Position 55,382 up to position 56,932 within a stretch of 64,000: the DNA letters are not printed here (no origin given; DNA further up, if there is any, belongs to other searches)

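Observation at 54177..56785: DNA methyltransferase translationally coupled to a 417-aa orphan protein: candidate novel Type II restriction-modification pair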

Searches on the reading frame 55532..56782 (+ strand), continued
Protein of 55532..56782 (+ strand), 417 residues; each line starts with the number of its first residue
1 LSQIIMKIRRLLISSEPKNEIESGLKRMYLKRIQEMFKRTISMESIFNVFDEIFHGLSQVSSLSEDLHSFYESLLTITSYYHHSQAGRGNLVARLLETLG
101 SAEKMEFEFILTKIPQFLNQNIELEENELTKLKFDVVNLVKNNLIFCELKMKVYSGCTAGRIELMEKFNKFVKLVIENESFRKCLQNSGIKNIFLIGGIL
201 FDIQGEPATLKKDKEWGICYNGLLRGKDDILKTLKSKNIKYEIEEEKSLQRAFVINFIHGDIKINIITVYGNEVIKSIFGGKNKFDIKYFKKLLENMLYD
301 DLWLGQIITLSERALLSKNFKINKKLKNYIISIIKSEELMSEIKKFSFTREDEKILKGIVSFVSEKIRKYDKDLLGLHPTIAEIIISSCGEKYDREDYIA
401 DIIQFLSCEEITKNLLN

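Call 31: fold_search(model_id=the predicted structure, library=pdb)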
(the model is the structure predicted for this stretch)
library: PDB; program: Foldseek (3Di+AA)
matches with E <= 10: 455; with E <= 0.001: 0
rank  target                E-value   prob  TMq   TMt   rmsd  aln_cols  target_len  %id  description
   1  1wtd_A                1.1e-02  0.66  0.18  0.25  17.5       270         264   14  Crystal structure of type II restrcition endonuclease, EcoO109I DNA-free form (released 2004-12-14)
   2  1wte_MODEL_1_A        1.6e-02  0.99  0.34  0.46   9.1       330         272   11  Crystal structure of type II restrcition endonuclease, EcoO109I complexed with cognate DNA (released 2004-12-14)
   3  5t2t_B                3.1e-02  0.75  0.18  0.31  17.9       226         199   15  Crystal structure of Lymphocytic choriomeningitis mammarenavirus endonuclease bound to compound L742001 (released 2017-09-13)
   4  4i1t                  3.7e-02  0.80  0.16  0.32  13.2       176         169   12  Crystal structure of the cap-snatching endonuclease from Pichinde virus (released 2014-02-26)
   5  5ltn_B                6.8e-02  0.57  0.17  0.31  18.1       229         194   14  Crystal structure of Lymphocytic choriomeningitis mammarenavirus endonuclease complexed with DPBA (released 2017-09-13)
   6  5lts_B                7.5e-02  0.69  0.18  0.34  17.3       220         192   15  Crystal structure of Lymphocytic choriomeningitis mammarenavirus endonuclease Mutant D118A (released 2017-09-13)
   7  5ltf_B                7.5e-02  0.60  0.18  0.31  17.0       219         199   16  Crystal structure of Lymphocytic choriomeningitis mammarenavirus endonuclease complexed with catalytic ions (released 2017-09-13)
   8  7ewx_B                7.9e-02  0.87  0.21  0.42  15.3       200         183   12  Crystal structure of Ebinur Lake virus cap snatching endonuclease (P78A mutant) (released 2022-01-26)
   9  5lts_A                8.3e-02  0.66  0.19  0.35  17.1       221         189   14  Crystal structure of Lymphocytic choriomeningitis mammarenavirus endonuclease Mutant D118A (released 2017-09-13)
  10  7lt1_A                1.0e-01  0.10  0.14  0.14  24.8       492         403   10  Structure of the cGAS-like receptor human MB21D2 (released 2021-07-21)
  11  5ltn_A                1.2e-01  0.51  0.18  0.34  17.1       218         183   13  Crystal structure of Lymphocytic choriomeningitis mammarenavirus endonuclease complexed with DPBA (released 2017-09-13)
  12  3jsb_A                1.2e-01  0.44  0.17  0.33  17.4       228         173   15  Crystal structure of the N-terminal domain of the Lymphocytic Choriomeningitis Virus L protein (released 2010-09-15)
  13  2p14                  1.2e-01  0.33  0.14  0.26  14.2       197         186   13  Crystal structure of small subunit (R.BspD6I2) of the heterodimeric restriction endonuclease R.BspD6I (released 2008-03-11)
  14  4miw                  1.2e-01  0.41  0.15  0.29  15.4       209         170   14  High-resolution structure of the N-terminal endonuclease domain of the Lassa virus L polymerase (released 2014-03-19)
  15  8gh6_A                1.3e-01  0.63  0.18  0.09  14.3       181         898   14  Bombyx mori R2 retrotransposon initiating target-primed reverse transcription (released 2023-04-05)
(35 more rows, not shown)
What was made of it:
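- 55547..56785 (+): Predicted restriction endonuclease gene (412 aa; the mechanical ORF from TTG 55532 is 417 aa), the R subunit, from an unannotated family. Best PDB fold match is EcoO109I 1wte (probability 0.99, E 0.016), and most of the other top-ranked matches are PD-(D/E)xK nucleases (call 31).
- On PD-(D/E)xK nuclease superfamily: Most of the top-ranked Foldseek PDB hits are PD-(D/E)xK nucleases, but all have E of at least 0.011 (call 31).
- Closest known: Classical Type II. Same: R has a PD-(D/E)xK core, and EcoO109I is the best PDB fold match (1wte, probability 0.99, call 31).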

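Call 35: find_related_loci(query=A1, collection=genome_contigs, flank=6000)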
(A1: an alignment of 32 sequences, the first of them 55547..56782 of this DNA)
Query A1 (412 aa) in genome_contigs; peptide patterns used: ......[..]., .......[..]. (x = any residue, [..] = any of these).
61 stretches matched a pattern; 27 encode a relative of the query (tblastn E <= 1e-3); 27 distinct loci.
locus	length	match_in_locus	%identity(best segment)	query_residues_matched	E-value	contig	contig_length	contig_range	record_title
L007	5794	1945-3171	70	1-410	0e+0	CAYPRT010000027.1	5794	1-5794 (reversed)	MAG TPA_asm: uncultured Hyphomicrobiales bacterium isolate binchicken_co30_98 genome assembly, contig: NODE_7499_length_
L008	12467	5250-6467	69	1-407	0e+0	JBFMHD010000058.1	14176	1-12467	MAG: Candidatus Hydrogenedentota bacterium isolate MAG314 MAG314_58, whole genome shotgun sequence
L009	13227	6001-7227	67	1-410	0e+0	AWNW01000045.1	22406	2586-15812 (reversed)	Candidatus Hydrogenedens terephthalaticus JGI OTU-1 NKB19COM1_contig_44_0.45, whole genome shotgun sequence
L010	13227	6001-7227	69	1-410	0e+0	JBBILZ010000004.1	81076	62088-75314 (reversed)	MAG: candidate division WOR-3 bacterium isolate SIF170217_bin_220 NODE_197_length_81076_cov_3.29332, whole genome shotgu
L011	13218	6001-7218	69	1-407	0e+0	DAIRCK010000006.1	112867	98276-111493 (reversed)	MAG TPA_asm: bacterium isolate CTOTU1359 NODE_22_length_112867_cov_6.951326, whole genome shotgun sequence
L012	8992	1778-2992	68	1-406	0e+0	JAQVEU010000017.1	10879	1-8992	MAG: Candidatus Ratteibacteria bacterium isolate STE_142 NODE_15316_length_10879_cov_3.421782_Sandtown_E, whole genome s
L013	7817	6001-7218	69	1-407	0e+0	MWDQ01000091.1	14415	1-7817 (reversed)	MAG: candidate division TA06 bacterium ADurb.Bin131 BWX89_contig000091, whole genome shotgun sequence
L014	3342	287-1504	67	1-407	0e+0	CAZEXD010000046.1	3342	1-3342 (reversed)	MAG TPA_asm: uncultured Candidatus Saccharibacteria bacterium isolate binchicken_co274_252 genome assembly, contig: NODE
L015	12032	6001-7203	68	1-407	0e+0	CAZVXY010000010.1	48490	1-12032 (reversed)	MAG TPA_asm: uncultured Fimbriimonadales bacterium isolate binchicken_co30_66 genome assembly, contig: NODE_701_length_4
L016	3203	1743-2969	67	1-410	0e+0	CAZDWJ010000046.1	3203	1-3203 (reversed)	MAG TPA_asm: uncultured Leptospira sp. isolate binchicken_co40_101 genome assembly, contig: NODE_9298_length_3203_cov_10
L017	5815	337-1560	69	1-407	0e+0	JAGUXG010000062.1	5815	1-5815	MAG: bacterium isolate DeMMO4_10 c_000000004749, whole genome shotgun sequence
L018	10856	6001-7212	67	3-407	0e+0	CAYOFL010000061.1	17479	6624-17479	MAG TPA_asm: uncultured Ignavibacteria bacterium isolate binchicken_co211_253 genome assembly, contig: NODE_2081_length_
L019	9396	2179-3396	65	1-407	2e-174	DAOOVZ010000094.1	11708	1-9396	MAG TPA_asm: Candidatus Hydrogenedens sp. isolate AMR_MDS_2428 NODE_3586_length_11708_cov_4.600360, whole genome shotgun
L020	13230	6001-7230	65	1-411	1e-169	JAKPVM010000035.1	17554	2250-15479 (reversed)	MAG: Verrucomicrobiota bacterium isolate USPA_maxbin.198 k141_747000, whole genome shotgun sequence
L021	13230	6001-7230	62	1-410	9e-168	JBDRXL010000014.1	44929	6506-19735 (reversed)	MAG: candidate division WOR-3 bacterium isolate JZ-1_201907_bins_3 JZ-1_201907_bins_3_scaffold_14, whole genome shotgun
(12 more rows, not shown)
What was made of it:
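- Tried and rejected: It was repeated with the close alignment (call 35).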

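Call 54: find_encoding_contigs(protein=P0105, flank=10000, max_places=1)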
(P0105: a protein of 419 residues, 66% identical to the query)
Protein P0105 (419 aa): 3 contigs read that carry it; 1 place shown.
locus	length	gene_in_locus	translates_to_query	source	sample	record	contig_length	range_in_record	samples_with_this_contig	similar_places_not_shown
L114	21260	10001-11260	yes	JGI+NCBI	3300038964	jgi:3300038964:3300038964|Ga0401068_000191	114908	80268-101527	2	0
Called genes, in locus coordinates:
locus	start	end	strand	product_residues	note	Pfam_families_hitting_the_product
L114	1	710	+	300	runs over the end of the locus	PF00903:Glyoxalase, PF06983:3-dmu-9_3-mt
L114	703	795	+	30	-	-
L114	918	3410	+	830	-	PF00690:Cation_ATPase_N, PF00122:E1-E2_ATPase, PF00702:Hydrolase, PF13246:Cation_ATPase, PF00689:Cation_ATPase_C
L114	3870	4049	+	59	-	-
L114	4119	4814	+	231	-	PF03235:GmrSD_N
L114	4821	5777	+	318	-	PF07510:GmrSD_C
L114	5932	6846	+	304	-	-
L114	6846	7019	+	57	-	-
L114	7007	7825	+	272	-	PF01170:UPF0020 (faint), PF01555:N6_N4_Mtase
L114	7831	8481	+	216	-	-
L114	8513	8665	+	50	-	-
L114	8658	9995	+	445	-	PF01555:N6_N4_Mtase (weak), PF01170:UPF0020 (faint)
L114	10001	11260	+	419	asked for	-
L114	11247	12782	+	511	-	PF07719:TPR_2 (faint), PF13174:TPR_6 (faint), PF13432:TPR_16, PF14559:TPR_19, PF13428:TPR_14 (weak), PF13414:TPR_11, PF13432:TPR_16 (weak), PF14559:TPR_19 (weak), +2 more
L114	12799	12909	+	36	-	-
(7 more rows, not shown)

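Call 55: find_encoding_contigs(protein=P0033, flank=10000, max_places=1)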
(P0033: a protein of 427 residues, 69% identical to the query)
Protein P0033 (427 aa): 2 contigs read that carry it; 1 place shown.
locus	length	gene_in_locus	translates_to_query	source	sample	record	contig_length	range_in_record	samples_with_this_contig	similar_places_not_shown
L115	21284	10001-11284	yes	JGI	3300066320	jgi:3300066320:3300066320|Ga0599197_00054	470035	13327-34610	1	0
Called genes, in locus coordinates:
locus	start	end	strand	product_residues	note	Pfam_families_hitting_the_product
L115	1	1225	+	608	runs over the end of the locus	PF16126:DUF4838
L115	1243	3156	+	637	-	PF02065:Melibiase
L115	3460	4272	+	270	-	PF01875:Memo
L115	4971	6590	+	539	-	PF03235:GmrSD_N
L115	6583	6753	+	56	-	-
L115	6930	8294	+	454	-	PF01555:N6_N4_Mtase, PF01170:UPF0020 (faint)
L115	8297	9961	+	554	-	PF03235:GmrSD_N, PF07510:GmrSD_C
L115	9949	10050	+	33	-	-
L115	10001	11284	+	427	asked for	-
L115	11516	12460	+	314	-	-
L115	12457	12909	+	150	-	PF21818:DUF6884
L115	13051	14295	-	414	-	PF00665:rve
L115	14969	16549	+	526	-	-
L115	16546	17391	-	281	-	PF06071:YchF-GTPase_C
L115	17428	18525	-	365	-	PF01208:URO-D (weak)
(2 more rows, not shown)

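Call 61: search_protein_families(library=ncbifam, proteins=[L003:1932-2843:+, L003:3831-4478:+, L003:3007-3822:+], max_evalue=0.001)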
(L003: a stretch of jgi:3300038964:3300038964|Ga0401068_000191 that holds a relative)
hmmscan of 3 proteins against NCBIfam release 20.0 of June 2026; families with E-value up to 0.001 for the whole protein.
L003:1932-2843:+ (304 aa): 0 families

L003:3831-4478:+ (216 aa): 0 families

L003:3007-3822:+ (272 aa): 5 families
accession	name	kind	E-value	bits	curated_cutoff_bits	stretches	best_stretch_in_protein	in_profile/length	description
NF050803.1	DnaMtaseCcrMCaul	equivalog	8e-39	133.5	830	1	6-249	3-250/350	adenine-specific DNA-methyltransferase CcrM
NF008572.0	PRK11524.1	equivalog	6.4e-32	110.8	292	1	7-265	15-276/294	adenine-specific DNA-methyltransferase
NF010253.0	PRK13699.1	subfamily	5.2e-28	98.3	244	2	12-139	7-119/226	DNA methyltransferase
TIGR01177.1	TIGR01177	hypoth_equivalog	2.3e-06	27.1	316.55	0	203-242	181-220/330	TIGR01177 family methyltransferase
NF040721.1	Trm14_Arch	equivalog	0.00027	20.2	280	0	186-243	172-229/370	tRNA (guanine(6)-N2)-methyltransferase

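Call 62: find_encoding_contigs(protein=P0140, flank=4000, max_places=3)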
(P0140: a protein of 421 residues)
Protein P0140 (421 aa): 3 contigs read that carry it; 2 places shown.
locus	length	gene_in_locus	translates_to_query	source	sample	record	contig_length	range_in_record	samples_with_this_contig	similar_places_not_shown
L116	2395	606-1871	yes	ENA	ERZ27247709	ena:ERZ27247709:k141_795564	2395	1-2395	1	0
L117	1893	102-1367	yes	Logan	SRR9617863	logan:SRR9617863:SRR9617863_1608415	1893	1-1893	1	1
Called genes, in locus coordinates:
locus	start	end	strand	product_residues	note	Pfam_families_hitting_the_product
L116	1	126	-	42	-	?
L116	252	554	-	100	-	-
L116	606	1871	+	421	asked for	-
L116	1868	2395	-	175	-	?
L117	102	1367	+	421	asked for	-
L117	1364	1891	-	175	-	?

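Call 63: find_encoding_contigs(protein=P0131, flank=4000, max_places=3)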
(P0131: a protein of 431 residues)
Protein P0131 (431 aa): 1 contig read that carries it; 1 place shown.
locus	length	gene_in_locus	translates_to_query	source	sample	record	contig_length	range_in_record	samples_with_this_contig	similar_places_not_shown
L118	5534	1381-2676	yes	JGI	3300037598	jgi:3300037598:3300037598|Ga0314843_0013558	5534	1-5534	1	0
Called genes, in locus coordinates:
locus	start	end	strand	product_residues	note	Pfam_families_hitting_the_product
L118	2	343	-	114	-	?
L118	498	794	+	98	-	PF01638:HxlR (weak)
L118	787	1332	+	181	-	-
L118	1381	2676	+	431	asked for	-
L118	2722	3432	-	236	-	-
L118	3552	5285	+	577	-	PF07714:PK_Tyr_Ser-Thr, PF00069:Pkinase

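Call 64: find_encoding_contigs(protein=P0123, flank=4000, max_places=2)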
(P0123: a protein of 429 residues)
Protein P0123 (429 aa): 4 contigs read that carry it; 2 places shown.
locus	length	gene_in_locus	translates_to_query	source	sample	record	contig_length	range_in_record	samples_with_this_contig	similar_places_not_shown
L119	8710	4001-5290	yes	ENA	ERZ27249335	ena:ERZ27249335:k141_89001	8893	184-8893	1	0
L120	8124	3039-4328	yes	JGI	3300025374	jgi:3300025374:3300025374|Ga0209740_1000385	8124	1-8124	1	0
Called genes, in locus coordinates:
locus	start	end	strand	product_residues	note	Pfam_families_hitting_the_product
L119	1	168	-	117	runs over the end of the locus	?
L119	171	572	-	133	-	-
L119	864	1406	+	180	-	PF00227:Proteasome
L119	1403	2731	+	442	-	PF00004:AAA (weak), PF07724:AAA_2 (weak), PF07728:AAA_5 (weak), PF13401:AAA_22 (faint), PF00004:AAA (weak), PF07724:AAA_2, PF10431:ClpB_D2-small (weak)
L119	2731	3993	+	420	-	PF00083:Sugar_tr, PF07690:MFS_1, PF00083:Sugar_tr, PF07690:MFS_1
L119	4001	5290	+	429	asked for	-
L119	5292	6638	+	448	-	PF01555:N6_N4_Mtase, PF01170:UPF0020 (faint), PF13847:Methyltransf_31 (faint)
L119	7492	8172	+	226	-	PF18306:LDcluster4, PF03641:Lysine_decarbox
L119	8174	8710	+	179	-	?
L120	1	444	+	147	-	?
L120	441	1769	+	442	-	PF00004:AAA (weak), PF07724:AAA_2 (weak), PF07728:AAA_5 (weak), PF13401:AAA_22 (faint), PF00004:AAA (weak), PF07724:AAA_2, PF10431:ClpB_D2-small (weak)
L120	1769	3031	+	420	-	PF00083:Sugar_tr, PF07690:MFS_1, PF00083:Sugar_tr, PF07690:MFS_1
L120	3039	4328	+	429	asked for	-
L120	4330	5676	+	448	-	PF01555:N6_N4_Mtase, PF01170:UPF0020 (faint), PF13847:Methyltransf_31 (faint)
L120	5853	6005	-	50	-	-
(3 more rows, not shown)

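Call 65: find_encoding_contigs(protein=P0142, flank=4000, max_places=2)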
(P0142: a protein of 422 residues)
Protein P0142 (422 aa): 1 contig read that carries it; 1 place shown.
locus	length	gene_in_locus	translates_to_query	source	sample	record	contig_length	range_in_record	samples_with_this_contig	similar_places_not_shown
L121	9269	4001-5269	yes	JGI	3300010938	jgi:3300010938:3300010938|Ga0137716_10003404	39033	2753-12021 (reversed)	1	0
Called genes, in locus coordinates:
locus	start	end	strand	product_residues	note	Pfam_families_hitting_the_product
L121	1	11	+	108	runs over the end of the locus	-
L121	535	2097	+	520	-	PF00171:Aldedh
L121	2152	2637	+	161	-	-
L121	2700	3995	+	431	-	PF01555:N6_N4_Mtase (faint)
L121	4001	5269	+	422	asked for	-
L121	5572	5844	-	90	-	PF21748:UPF0150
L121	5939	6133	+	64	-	-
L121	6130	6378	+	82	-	PF14076:DUF4258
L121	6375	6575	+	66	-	PF10049:DUF2283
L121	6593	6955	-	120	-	PF02635:DsrE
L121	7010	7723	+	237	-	PF01209:Ubie_methyltran (weak), PF13489:Methyltransf_23, PF08241:Methyltransf_11, PF08242:Methyltransf_12 (weak), PF13649:Methyltransf_25, PF13847:Methyltransf_31 (weak)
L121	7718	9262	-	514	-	PF00939:Na_sulph_symp, PF03600:CitMHS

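Call 66: find_encoding_contigs(protein=P0154, flank=4000, max_places=2)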
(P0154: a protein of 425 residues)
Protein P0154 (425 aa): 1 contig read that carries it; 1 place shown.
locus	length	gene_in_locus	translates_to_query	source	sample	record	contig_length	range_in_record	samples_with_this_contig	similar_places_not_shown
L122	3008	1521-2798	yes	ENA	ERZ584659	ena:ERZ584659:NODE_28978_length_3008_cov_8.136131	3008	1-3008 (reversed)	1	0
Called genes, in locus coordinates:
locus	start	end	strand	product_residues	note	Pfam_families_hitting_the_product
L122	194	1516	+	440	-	PF01555:N6_N4_Mtase, PF01170:UPF0020 (weak)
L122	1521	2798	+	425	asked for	-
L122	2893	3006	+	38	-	?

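Call 76: list_cluster_members(proteins=[P0123, P0124, P0131, P0132, P0139, P0140, P0142, P0145, P0156, P0166])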
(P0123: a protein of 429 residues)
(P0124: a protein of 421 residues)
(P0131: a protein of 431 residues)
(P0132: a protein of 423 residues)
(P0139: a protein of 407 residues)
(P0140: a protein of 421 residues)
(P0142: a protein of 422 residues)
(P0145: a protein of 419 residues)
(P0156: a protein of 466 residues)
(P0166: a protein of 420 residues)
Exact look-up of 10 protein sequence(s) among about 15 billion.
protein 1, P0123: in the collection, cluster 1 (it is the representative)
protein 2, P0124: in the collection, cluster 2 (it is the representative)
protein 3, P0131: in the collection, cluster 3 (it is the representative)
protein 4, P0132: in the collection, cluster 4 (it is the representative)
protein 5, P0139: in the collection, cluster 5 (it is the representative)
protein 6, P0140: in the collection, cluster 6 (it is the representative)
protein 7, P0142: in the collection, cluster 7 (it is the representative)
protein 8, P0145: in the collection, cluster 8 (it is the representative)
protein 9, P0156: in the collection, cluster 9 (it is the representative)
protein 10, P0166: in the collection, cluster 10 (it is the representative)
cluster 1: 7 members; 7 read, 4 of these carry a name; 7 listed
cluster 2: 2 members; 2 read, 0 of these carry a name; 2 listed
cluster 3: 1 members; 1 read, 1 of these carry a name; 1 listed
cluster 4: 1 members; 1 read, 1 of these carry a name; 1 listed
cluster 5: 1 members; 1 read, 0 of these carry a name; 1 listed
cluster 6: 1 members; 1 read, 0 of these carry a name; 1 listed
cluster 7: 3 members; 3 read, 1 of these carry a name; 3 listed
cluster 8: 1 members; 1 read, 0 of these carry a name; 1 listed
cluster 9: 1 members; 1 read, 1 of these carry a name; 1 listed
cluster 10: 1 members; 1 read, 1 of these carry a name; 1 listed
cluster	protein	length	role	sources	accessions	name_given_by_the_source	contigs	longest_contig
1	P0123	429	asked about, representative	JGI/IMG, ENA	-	hypothetical protein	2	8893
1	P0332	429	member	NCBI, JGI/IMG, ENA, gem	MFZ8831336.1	MAG: hypothetical protein ACO2OY_04150 [Thermodesulfobacteriaceae bacterium] | hypothetical protein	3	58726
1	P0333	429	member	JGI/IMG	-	hypothetical protein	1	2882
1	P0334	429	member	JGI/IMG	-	hypothetical protein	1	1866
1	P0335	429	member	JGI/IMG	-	-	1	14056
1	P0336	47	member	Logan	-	-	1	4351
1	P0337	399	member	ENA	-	-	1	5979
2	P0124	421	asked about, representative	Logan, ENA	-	-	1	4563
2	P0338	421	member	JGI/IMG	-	-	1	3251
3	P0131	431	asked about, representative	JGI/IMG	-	hypothetical protein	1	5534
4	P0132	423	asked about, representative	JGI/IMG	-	hypothetical protein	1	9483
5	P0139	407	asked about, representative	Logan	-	-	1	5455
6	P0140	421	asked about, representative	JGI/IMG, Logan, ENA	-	-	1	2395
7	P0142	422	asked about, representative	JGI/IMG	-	-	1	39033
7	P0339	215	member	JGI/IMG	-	hypothetical protein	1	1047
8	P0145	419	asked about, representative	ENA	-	-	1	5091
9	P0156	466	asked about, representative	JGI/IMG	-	hypothetical protein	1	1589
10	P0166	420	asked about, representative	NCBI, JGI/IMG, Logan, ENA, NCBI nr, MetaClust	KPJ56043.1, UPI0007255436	hypothetical protein AMJ49_05850 [Parcubacteria bacterium DG_74_2] | MAG: hypothetical protein AMJ49_05850 [Parcubacteria bacterium DG_74_2] | status=active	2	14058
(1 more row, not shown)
